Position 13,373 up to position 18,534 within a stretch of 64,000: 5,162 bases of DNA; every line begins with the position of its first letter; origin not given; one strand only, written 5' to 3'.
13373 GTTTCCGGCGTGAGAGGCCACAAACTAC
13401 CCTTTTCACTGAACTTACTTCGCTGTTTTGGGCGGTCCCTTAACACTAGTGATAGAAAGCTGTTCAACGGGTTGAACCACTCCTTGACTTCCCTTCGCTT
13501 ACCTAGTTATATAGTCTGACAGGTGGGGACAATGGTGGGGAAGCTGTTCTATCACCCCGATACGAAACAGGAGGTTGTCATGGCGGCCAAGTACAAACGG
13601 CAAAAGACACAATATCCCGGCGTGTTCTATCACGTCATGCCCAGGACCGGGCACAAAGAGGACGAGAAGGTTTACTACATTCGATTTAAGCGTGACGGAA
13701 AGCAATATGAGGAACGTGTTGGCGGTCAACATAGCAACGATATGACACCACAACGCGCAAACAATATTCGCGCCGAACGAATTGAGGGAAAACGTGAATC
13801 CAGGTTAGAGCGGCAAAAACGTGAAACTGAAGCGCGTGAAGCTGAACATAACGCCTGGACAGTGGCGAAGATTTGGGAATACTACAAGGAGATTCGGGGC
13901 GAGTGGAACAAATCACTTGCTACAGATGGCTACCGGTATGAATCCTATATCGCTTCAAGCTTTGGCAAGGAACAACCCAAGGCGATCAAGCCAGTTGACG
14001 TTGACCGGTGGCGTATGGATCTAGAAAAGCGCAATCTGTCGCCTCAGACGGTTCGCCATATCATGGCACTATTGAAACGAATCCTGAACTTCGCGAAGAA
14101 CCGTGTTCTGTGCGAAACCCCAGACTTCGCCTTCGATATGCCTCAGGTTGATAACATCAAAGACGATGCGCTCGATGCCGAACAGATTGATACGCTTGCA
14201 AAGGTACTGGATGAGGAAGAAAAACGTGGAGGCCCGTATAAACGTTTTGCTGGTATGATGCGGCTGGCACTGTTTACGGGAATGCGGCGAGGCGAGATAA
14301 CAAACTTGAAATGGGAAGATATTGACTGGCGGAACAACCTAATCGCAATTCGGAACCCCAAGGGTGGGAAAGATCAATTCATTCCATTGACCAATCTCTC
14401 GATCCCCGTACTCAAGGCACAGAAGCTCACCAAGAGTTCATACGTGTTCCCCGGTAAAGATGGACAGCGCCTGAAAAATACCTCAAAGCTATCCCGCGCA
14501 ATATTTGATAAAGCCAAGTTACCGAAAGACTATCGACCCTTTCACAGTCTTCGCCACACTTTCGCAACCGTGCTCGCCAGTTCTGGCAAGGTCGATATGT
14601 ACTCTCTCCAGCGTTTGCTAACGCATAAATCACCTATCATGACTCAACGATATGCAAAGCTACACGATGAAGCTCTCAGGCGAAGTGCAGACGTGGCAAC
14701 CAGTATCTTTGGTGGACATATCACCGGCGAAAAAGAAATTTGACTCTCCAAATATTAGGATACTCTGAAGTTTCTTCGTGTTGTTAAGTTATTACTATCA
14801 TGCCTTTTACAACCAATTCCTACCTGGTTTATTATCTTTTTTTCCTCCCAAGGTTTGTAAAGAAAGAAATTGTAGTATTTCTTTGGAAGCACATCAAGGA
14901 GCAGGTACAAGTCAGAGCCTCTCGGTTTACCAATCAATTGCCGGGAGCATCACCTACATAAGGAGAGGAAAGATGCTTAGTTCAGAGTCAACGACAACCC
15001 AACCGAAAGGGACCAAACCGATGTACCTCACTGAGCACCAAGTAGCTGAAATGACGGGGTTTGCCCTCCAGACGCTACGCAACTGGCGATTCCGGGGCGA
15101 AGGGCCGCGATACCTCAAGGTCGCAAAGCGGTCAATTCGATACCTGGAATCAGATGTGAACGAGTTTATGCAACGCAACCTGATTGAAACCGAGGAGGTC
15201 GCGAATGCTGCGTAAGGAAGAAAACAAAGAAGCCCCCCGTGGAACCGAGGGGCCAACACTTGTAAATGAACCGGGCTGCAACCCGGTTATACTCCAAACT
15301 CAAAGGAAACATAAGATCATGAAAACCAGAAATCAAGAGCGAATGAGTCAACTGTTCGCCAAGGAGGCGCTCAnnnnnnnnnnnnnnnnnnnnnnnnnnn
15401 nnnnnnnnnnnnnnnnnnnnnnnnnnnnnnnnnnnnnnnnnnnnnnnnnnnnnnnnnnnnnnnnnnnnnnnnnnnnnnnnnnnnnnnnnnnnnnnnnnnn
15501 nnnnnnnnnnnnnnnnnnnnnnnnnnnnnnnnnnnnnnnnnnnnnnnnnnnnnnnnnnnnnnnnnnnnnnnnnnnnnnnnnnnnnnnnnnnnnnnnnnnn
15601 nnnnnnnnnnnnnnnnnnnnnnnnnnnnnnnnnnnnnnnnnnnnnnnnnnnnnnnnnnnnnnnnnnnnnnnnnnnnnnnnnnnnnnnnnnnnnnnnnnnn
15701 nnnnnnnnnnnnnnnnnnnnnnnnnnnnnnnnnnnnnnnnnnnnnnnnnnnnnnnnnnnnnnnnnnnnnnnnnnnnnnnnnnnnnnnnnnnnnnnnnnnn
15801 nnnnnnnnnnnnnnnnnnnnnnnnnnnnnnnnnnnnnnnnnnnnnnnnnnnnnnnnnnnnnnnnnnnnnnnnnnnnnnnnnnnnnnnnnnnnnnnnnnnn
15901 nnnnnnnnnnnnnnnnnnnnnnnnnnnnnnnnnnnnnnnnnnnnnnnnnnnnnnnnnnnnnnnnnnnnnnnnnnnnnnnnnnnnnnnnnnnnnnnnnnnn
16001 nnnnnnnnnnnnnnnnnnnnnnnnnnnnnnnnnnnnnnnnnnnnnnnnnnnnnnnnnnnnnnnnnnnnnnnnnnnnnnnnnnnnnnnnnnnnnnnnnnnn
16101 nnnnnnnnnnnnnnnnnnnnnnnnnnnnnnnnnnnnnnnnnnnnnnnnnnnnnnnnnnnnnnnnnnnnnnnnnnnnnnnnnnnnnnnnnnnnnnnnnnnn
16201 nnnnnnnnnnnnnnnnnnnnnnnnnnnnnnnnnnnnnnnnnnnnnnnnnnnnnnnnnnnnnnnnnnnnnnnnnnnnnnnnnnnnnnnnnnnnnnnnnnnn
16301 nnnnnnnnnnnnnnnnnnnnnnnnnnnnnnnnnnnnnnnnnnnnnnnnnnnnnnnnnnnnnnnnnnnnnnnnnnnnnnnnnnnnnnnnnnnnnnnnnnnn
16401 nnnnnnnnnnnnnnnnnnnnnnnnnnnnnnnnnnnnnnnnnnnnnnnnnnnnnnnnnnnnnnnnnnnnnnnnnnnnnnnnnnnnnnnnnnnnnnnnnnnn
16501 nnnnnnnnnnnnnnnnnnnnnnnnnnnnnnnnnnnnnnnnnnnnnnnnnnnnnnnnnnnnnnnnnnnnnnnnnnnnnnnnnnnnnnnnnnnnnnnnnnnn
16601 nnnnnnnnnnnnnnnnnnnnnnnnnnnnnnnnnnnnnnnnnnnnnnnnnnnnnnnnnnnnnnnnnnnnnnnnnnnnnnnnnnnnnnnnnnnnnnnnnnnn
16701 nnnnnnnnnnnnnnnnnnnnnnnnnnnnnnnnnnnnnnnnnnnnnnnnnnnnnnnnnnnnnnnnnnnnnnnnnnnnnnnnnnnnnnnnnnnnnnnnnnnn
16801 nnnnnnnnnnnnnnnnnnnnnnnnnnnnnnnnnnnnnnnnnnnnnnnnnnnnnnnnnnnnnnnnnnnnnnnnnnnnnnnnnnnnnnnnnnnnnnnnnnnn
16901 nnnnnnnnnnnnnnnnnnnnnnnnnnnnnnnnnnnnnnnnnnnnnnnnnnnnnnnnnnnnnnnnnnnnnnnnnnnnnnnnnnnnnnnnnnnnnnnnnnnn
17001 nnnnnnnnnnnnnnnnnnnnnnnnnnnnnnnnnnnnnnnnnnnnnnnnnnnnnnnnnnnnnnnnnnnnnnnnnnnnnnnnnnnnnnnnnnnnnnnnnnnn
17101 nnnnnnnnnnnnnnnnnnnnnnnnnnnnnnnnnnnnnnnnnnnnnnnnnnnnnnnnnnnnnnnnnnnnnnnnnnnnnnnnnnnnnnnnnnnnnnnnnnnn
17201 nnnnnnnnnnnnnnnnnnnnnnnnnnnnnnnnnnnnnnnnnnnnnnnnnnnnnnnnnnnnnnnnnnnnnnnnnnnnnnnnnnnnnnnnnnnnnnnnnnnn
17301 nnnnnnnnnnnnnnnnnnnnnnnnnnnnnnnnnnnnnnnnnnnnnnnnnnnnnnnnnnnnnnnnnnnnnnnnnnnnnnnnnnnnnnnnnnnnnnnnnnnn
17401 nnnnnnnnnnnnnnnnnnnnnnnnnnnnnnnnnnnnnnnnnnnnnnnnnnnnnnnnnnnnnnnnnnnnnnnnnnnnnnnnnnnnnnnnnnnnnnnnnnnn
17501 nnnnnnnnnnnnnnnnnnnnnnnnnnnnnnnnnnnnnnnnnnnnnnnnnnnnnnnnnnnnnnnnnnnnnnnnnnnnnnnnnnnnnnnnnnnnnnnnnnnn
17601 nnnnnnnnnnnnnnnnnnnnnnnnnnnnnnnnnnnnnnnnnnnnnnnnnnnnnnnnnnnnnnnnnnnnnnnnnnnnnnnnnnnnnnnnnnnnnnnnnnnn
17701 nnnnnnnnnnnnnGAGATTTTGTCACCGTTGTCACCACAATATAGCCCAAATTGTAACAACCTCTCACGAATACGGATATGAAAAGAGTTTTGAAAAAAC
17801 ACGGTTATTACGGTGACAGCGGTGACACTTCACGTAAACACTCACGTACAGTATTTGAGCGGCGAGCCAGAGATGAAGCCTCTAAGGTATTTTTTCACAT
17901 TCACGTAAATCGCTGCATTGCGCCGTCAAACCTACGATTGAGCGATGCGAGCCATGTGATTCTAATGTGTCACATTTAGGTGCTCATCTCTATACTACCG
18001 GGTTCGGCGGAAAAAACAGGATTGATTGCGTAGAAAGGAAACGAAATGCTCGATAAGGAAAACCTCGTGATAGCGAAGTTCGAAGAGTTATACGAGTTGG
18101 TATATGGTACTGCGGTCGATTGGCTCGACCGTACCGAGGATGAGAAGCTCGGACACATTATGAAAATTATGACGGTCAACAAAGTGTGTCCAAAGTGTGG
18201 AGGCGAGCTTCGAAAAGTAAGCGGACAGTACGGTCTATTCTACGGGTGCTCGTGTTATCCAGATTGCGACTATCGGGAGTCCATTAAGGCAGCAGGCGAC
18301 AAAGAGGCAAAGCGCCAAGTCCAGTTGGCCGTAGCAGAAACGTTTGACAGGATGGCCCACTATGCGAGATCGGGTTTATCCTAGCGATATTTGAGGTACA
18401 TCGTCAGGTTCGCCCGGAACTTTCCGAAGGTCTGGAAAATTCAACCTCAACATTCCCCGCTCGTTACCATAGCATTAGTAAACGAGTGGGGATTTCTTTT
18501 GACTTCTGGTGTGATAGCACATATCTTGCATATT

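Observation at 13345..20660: P4-like integrative element in tRNA-Glu carrying three cargo genes of unknown function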

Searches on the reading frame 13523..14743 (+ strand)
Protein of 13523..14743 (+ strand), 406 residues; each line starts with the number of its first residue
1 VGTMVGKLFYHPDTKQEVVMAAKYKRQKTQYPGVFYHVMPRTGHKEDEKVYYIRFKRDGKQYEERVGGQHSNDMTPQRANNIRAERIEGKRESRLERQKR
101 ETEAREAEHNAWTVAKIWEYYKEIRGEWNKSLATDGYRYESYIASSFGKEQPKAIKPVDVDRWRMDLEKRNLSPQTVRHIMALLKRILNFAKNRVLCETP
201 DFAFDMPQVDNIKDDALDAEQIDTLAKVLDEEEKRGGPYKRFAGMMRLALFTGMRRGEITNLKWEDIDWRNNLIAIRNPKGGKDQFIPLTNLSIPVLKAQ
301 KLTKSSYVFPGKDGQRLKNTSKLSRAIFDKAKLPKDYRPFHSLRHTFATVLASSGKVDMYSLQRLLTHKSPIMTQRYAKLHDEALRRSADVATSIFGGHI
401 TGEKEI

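Call 4: search_protein_families(library=pfam, proteins=[window:13523-14743:+], max_evalue=0.01)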
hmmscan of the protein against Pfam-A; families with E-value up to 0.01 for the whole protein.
window:13523-14743:+ (406 aa): 1 family
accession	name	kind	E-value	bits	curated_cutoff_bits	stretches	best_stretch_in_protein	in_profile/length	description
PF00589.27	Phage_integrase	-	3.9e-27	95.6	27.1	1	217-382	3-170/172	Phage integrase family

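Call 9: search_protein_families(library=padloc, proteins=[window:13523-14743:+], max_evalue=0.1)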
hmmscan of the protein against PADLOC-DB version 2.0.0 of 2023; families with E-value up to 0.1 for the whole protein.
window:13523-14743:+ (406 aa): 0 families

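Call 10: search_protein_families(library=phrogs, proteins=[window:13523-14743:+], max_evalue=0.01)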
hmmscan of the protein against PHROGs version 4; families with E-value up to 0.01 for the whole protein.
window:13523-14743:+ (406 aa): 9 families
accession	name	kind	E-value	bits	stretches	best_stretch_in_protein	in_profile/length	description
phrog_1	-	integration and excision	4.3e-61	208.9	1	21-400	85-455/611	integrase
phrog_216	-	integration and excision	4.6e-39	135.3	1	173-392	11-236/301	integrase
phrog_7269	-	integration and excision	1.2e-05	26.1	1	332-387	23-76/89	integrase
phrog_7244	-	integration and excision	2.1e-05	24.9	1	244-297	200-250/263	integrase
phrog_7685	-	integration and excision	0.00016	22.3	1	288-396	132-239/240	integrase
phrog_35951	-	unknown function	0.001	20.5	1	338-390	22-72/97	-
phrog_22184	-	unknown function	0.0016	19.1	1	222-281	189-248/254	-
phrog_23271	-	unknown function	0.0018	19.2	1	341-400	12-66/67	-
phrog_21814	-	unknown function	0.005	18.1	0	322-400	25-105/124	-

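Call 58: search_protein_families(library=ncbifam, proteins=[window:13532-14743:+], max_evalue=0.01)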
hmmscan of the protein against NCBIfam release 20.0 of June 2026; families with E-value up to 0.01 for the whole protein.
window:13532-14743:+ (403 aa): 12 families
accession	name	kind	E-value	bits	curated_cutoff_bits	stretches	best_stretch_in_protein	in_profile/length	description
NF040815.2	recomb_XerA_Arch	equivalog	4.1e-28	98.7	220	1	136-384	20-261/263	site-specific tyrosine recombinase/integron integrase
TIGR02224.1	recomb_XerC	equivalog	1.5e-23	83.7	335.15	1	136-384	28-284/295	tyrosine recombinase XerC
TIGR02225.1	recomb_XerD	equivalog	1.5e-22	80.3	329.6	1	132-384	24-281/290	site-specific tyrosine recombinase XerD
NF001399.0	PRK00283.1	subfamily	3.9e-19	69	279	1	148-384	47-290/300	tyrosine recombinase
NF002331.0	PRK01287.1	subfamily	3e-15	56.1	371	1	174-384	100-319/365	site-specific tyrosine recombinase XerC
TIGR02249.1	integrase_gron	subfamily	2.8e-12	46.6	265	2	242-305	121-184/315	integron integrase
NF003462.0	PRK05084.1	equivalog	1.3e-09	37.3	267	1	240-387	198-354/360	tyrosine recombinase XerS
NF011946.0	PRK15417.1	equivalog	5.7e-07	29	435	0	244-298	138-192/337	integron integrase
NF007370.0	PRK09870.1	subfamily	2.4e-05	24.1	221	1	207-370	6-172/200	tyrosine-type DNA invertase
NF047926.1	integrase_GmtZ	equivalog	0.00042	18.4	600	1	328-389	421-482/784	gamma-mobile-trio integrase GmtZ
NF007371.0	PRK09871.1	subfamily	0.00053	19.6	222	0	241-374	30-171/198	tyrosine-type DNA invertase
NF002685.0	PRK02436.1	equivalog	0.0048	16.8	178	0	245-309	120-180/245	site-specific tyrosine recombinase XerD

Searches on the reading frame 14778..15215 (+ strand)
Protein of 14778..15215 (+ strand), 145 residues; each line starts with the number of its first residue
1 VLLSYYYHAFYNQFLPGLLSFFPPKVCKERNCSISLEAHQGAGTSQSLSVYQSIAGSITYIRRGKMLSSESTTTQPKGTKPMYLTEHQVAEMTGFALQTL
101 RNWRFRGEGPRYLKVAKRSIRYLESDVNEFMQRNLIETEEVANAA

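Call 4: search_protein_families(library=pfam, proteins=[window:14778-15215:+], max_evalue=0.01)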
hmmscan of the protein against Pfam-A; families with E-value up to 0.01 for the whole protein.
window:14778-15215:+ (145 aa): 1 family
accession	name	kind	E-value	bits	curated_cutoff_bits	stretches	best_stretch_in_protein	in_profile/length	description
PF12728.13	HTH_17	-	3.9e-08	33.9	27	1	83-134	1-50/51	Helix-turn-helix domain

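Call 9: search_protein_families(library=padloc, proteins=[window:14778-15215:+], max_evalue=0.1)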
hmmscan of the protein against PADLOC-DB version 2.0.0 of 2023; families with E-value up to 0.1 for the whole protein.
window:14778-15215:+ (145 aa): 1 family
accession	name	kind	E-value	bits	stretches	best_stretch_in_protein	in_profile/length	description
PDLC04133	mad1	-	7.8e-05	20.9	1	80-131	2-51/60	mads_1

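Call 10: search_protein_families(library=phrogs, proteins=[window:14778-15215:+], max_evalue=0.01)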
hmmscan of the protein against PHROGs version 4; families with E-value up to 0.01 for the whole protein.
window:14778-15215:+ (145 aa): 7 families
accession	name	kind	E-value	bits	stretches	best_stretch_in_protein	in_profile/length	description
phrog_66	-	integration and excision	2.7e-09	38.2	1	63-135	73-144/412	excisionase and transcriptional regulator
phrog_597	-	DNA, RNA and nucleotide metabolism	1.7e-06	29.2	1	62-131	91-161/200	DNA binding protein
phrog_4745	-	DNA, RNA and nucleotide metabolism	5.8e-06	27.1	1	61-134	9-87/107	DNA binding protein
phrog_2474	-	transcription regulation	5.8e-05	24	1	39-144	6-95/118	MerR-like transcriptional regulator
phrog_2790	-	integration and excision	0.00014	22.8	1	83-134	28-79/100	excisionase and transcriptional regulator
phrog_668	-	DNA, RNA and nucleotide metabolism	0.0019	18.9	1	79-141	59-120/181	HTH DNA binding protein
phrog_2528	-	unknown function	0.002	19.1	1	87-137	32-82/90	-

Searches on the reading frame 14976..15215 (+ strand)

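Call 58: search_protein_families(library=ncbifam, proteins=[window:14976-15215:+], max_evalue=0.01)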
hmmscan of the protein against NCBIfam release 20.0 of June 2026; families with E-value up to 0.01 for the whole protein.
window:14976-15215:+ (79 aa): 1 family
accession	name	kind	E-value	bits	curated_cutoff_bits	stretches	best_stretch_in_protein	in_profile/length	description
NF040522.1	VC1465_fam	subfamily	0.0095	16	70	0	16-37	8-29/111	VC1465 family Xer recombination activation factor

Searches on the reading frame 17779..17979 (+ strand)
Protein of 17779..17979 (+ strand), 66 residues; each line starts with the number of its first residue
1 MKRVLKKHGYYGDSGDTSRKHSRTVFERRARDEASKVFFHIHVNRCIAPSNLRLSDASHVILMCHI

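Call 4: search_protein_families(library=pfam, proteins=[window:17779-17979:+], max_evalue=0.01)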
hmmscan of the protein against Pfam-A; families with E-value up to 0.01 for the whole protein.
window:17779-17979:+ (66 aa): 0 families

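Call 9: search_protein_families(library=padloc, proteins=[window:17779-17979:+], max_evalue=0.1)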
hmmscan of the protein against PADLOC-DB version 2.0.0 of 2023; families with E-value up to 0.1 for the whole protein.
window:17779-17979:+ (66 aa): 0 families

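Call 10: search_protein_families(library=phrogs, proteins=[window:17779-17979:+], max_evalue=0.01)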
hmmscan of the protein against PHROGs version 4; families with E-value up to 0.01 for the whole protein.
window:17779-17979:+ (66 aa): 0 families

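Call 58: search_protein_families(library=ncbifam, proteins=[window:17779-17979:+], max_evalue=0.01)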
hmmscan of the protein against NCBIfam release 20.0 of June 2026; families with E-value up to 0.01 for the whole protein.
window:17779-17979:+ (66 aa): 0 families

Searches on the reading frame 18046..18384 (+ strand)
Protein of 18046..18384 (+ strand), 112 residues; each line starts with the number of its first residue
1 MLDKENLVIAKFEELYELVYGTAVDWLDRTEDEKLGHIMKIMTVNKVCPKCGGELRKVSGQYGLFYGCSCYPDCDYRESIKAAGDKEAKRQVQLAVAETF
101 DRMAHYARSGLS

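Call 4: search_protein_families(library=pfam, proteins=[window:18046-18384:+], max_evalue=0.01)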
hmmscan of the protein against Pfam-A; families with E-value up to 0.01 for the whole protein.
window:18046-18384:+ (112 aa): 1 family
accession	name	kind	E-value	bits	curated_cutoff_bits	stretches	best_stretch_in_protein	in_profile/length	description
PF01396.24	Zn_ribbon_Top1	-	1.5e-13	50.7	32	1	47-82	3-38/39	Topoisomerase DNA binding C4 zinc finger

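Call 9: search_protein_families(library=padloc, proteins=[window:18046-18384:+], max_evalue=0.1)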
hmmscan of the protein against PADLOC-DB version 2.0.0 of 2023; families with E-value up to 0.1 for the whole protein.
window:18046-18384:+ (112 aa): 0 families

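Call 10: search_protein_families(library=phrogs, proteins=[window:18046-18384:+], max_evalue=0.01)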
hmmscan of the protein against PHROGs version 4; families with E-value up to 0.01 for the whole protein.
window:18046-18384:+ (112 aa): 3 families
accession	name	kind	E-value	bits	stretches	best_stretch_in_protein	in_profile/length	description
phrog_21557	-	unknown function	2.4e-07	31.7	1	22-77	189-247/249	-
phrog_2945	-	unknown function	1.6e-05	25.6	1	42-93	6-57/68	-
phrog_16932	-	unknown function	0.0083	16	1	41-82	393-440/480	-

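Call 34: search_dna_similar(query=window:18046-18384:+, collection=phages, mode=protein, max_evalue=0.001, max_rows=15)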
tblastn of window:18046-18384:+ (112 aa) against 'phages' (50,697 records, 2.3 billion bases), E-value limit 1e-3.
Records with a match: 8; places in all: 12; records where one place covers at least 80% of the query: 0.
Best place of each record, by identity: <60% 8.
By first word of the organism name: Clostridioides 3; Salmonella 3; Bacteriophage 1; Escherichia 1.
By host as written in the record: Clostridioides difficile 2; Homo sapiens 2; - 1; Salmonella enterica subsp. enterica serovar Kentucky 1; Escherichia coli O157:H7 ATCC 43895 1; Clostridioides sp. ES-S-0173-01 1.
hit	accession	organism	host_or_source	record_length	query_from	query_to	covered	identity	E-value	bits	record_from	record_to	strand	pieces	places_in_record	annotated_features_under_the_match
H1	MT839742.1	Bacteriophage sp.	human fecal samples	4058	39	80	38%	54.8%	3e-9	58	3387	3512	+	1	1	record has no annotation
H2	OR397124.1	Clostridioides phage AR1086-1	Clostridioides difficile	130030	13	76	57%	35.8%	1e-4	45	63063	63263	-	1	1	hypothetical protein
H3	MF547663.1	Clostridioides phage LIBA2945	Clostridioides difficile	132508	13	76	57%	35.8%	1e-4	45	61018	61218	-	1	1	NERD domain-containing protein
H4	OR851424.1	Salmonella phage S.Kent 1-2-1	Salmonella enterica subsp. enterica ...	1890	45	85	37%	51.2%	6e-7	51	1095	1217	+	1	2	record has no annotation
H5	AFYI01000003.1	Salmonella enterica subsp. enterica serovar Infantis str. ...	Homo sapiens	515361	45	85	37%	51.2%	7e-7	51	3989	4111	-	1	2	topoisomerase DNA-binding C4 zinc finger domain protein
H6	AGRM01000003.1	Salmonella enterica subsp. houtenae str. ATCC BAA-1581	Homo sapiens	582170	45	85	37%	51.2%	7e-7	51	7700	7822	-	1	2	topoisomerase DNA-binding C4 zinc finger domain protein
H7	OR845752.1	Escherichia phage ECO95 1-6-1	Escherichia coli O157:H7 ATCC 43895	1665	45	85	37%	51.2%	4e-6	49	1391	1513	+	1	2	record has no annotation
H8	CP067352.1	Clostridioides phage ES-S-0173-01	Clostridioides sp. ES-S-0173-01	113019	39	76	34%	48.7%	4e-4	44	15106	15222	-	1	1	record has no annotation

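Call 36: list_cluster_members(proteins=[window:18046-18384:+, window:19347-20252:+, window:14973-15212:+, window:15021-15212:+, window:13580-14743:+, window:13532-14743:+, window:17779-17979:+, window:21481-22248:-, window:23224-24285:-, window:9294-10742:-])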
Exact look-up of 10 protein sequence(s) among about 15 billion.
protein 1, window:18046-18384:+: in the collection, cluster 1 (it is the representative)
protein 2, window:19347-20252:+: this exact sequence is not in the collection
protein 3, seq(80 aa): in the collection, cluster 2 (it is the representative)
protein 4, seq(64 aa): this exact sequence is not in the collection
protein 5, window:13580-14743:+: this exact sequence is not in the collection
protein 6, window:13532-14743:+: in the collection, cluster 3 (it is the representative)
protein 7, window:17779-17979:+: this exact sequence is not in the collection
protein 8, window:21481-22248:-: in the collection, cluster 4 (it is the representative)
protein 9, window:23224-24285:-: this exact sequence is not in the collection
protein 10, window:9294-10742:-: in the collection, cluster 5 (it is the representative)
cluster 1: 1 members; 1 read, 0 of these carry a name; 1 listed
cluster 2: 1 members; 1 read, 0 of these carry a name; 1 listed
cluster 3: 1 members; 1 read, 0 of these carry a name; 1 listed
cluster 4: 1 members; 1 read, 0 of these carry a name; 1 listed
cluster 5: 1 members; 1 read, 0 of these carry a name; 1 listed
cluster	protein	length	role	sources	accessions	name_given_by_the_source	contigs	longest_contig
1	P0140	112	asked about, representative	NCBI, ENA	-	-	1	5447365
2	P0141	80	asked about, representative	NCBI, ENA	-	-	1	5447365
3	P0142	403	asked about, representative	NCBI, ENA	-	-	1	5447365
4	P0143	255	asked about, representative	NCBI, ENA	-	-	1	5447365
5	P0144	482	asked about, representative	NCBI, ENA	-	-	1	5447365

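Call 43: find_related_loci(query=window:18046-18384:+, collection=viral_contigs, flank=8000)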
Query window:18046-18384:+ (112 aa) in viral_contigs; peptide patterns used: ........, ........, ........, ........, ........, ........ (x = any residue, [..] = any of these).
2 stretches matched a pattern, but none encodes a relative of the query by tblastn (E <= 1e-3).

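Call 53: find_homologous_proteins(query=window:18046-18384:+, max_evalue=0.001)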
Query window:18046-18384:+ (112 aa): 1 proteins with E <= 0.001 among 6 candidates.
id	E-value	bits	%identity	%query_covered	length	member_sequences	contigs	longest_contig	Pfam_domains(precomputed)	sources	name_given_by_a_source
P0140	1.6e-70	252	100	100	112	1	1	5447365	PF01396.25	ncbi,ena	-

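Call 58: search_protein_families(library=ncbifam, proteins=[window:18046-18384:+], max_evalue=0.01)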
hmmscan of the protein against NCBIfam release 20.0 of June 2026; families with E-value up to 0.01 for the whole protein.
window:18046-18384:+ (112 aa): 5 families
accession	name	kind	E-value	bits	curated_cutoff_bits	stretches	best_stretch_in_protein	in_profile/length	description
NF004966.0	PRK06319.1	equivalog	4.6e-08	31.6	868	1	33-81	581-629/862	DNA topoisomerase I/SWI domain fusion protein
NF011532.0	PRK14973.1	equivalog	0.00013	19.9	930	1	43-82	587-625/936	DNA topoisomerase I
TIGR01051.1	topA_bact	equivalog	0.00025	20.2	456.4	1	35-80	584-631/632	type I DNA topoisomerase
TIGR01057.1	topA_arch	equivalog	0.00056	18.2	458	1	33-74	577-618/618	DNA topoisomerase I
NF033497.1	rubre_like_arch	subfamily_domain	0.00066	19.3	32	1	36-58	7-29/34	rubrerythrin-like domain-containing protein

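Call 86: search_solved_structures(query=window:18046-18384:+, max_evalue=0.01)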
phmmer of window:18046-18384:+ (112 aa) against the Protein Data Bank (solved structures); distinct sequences matched with E-value up to 0.01: 0.
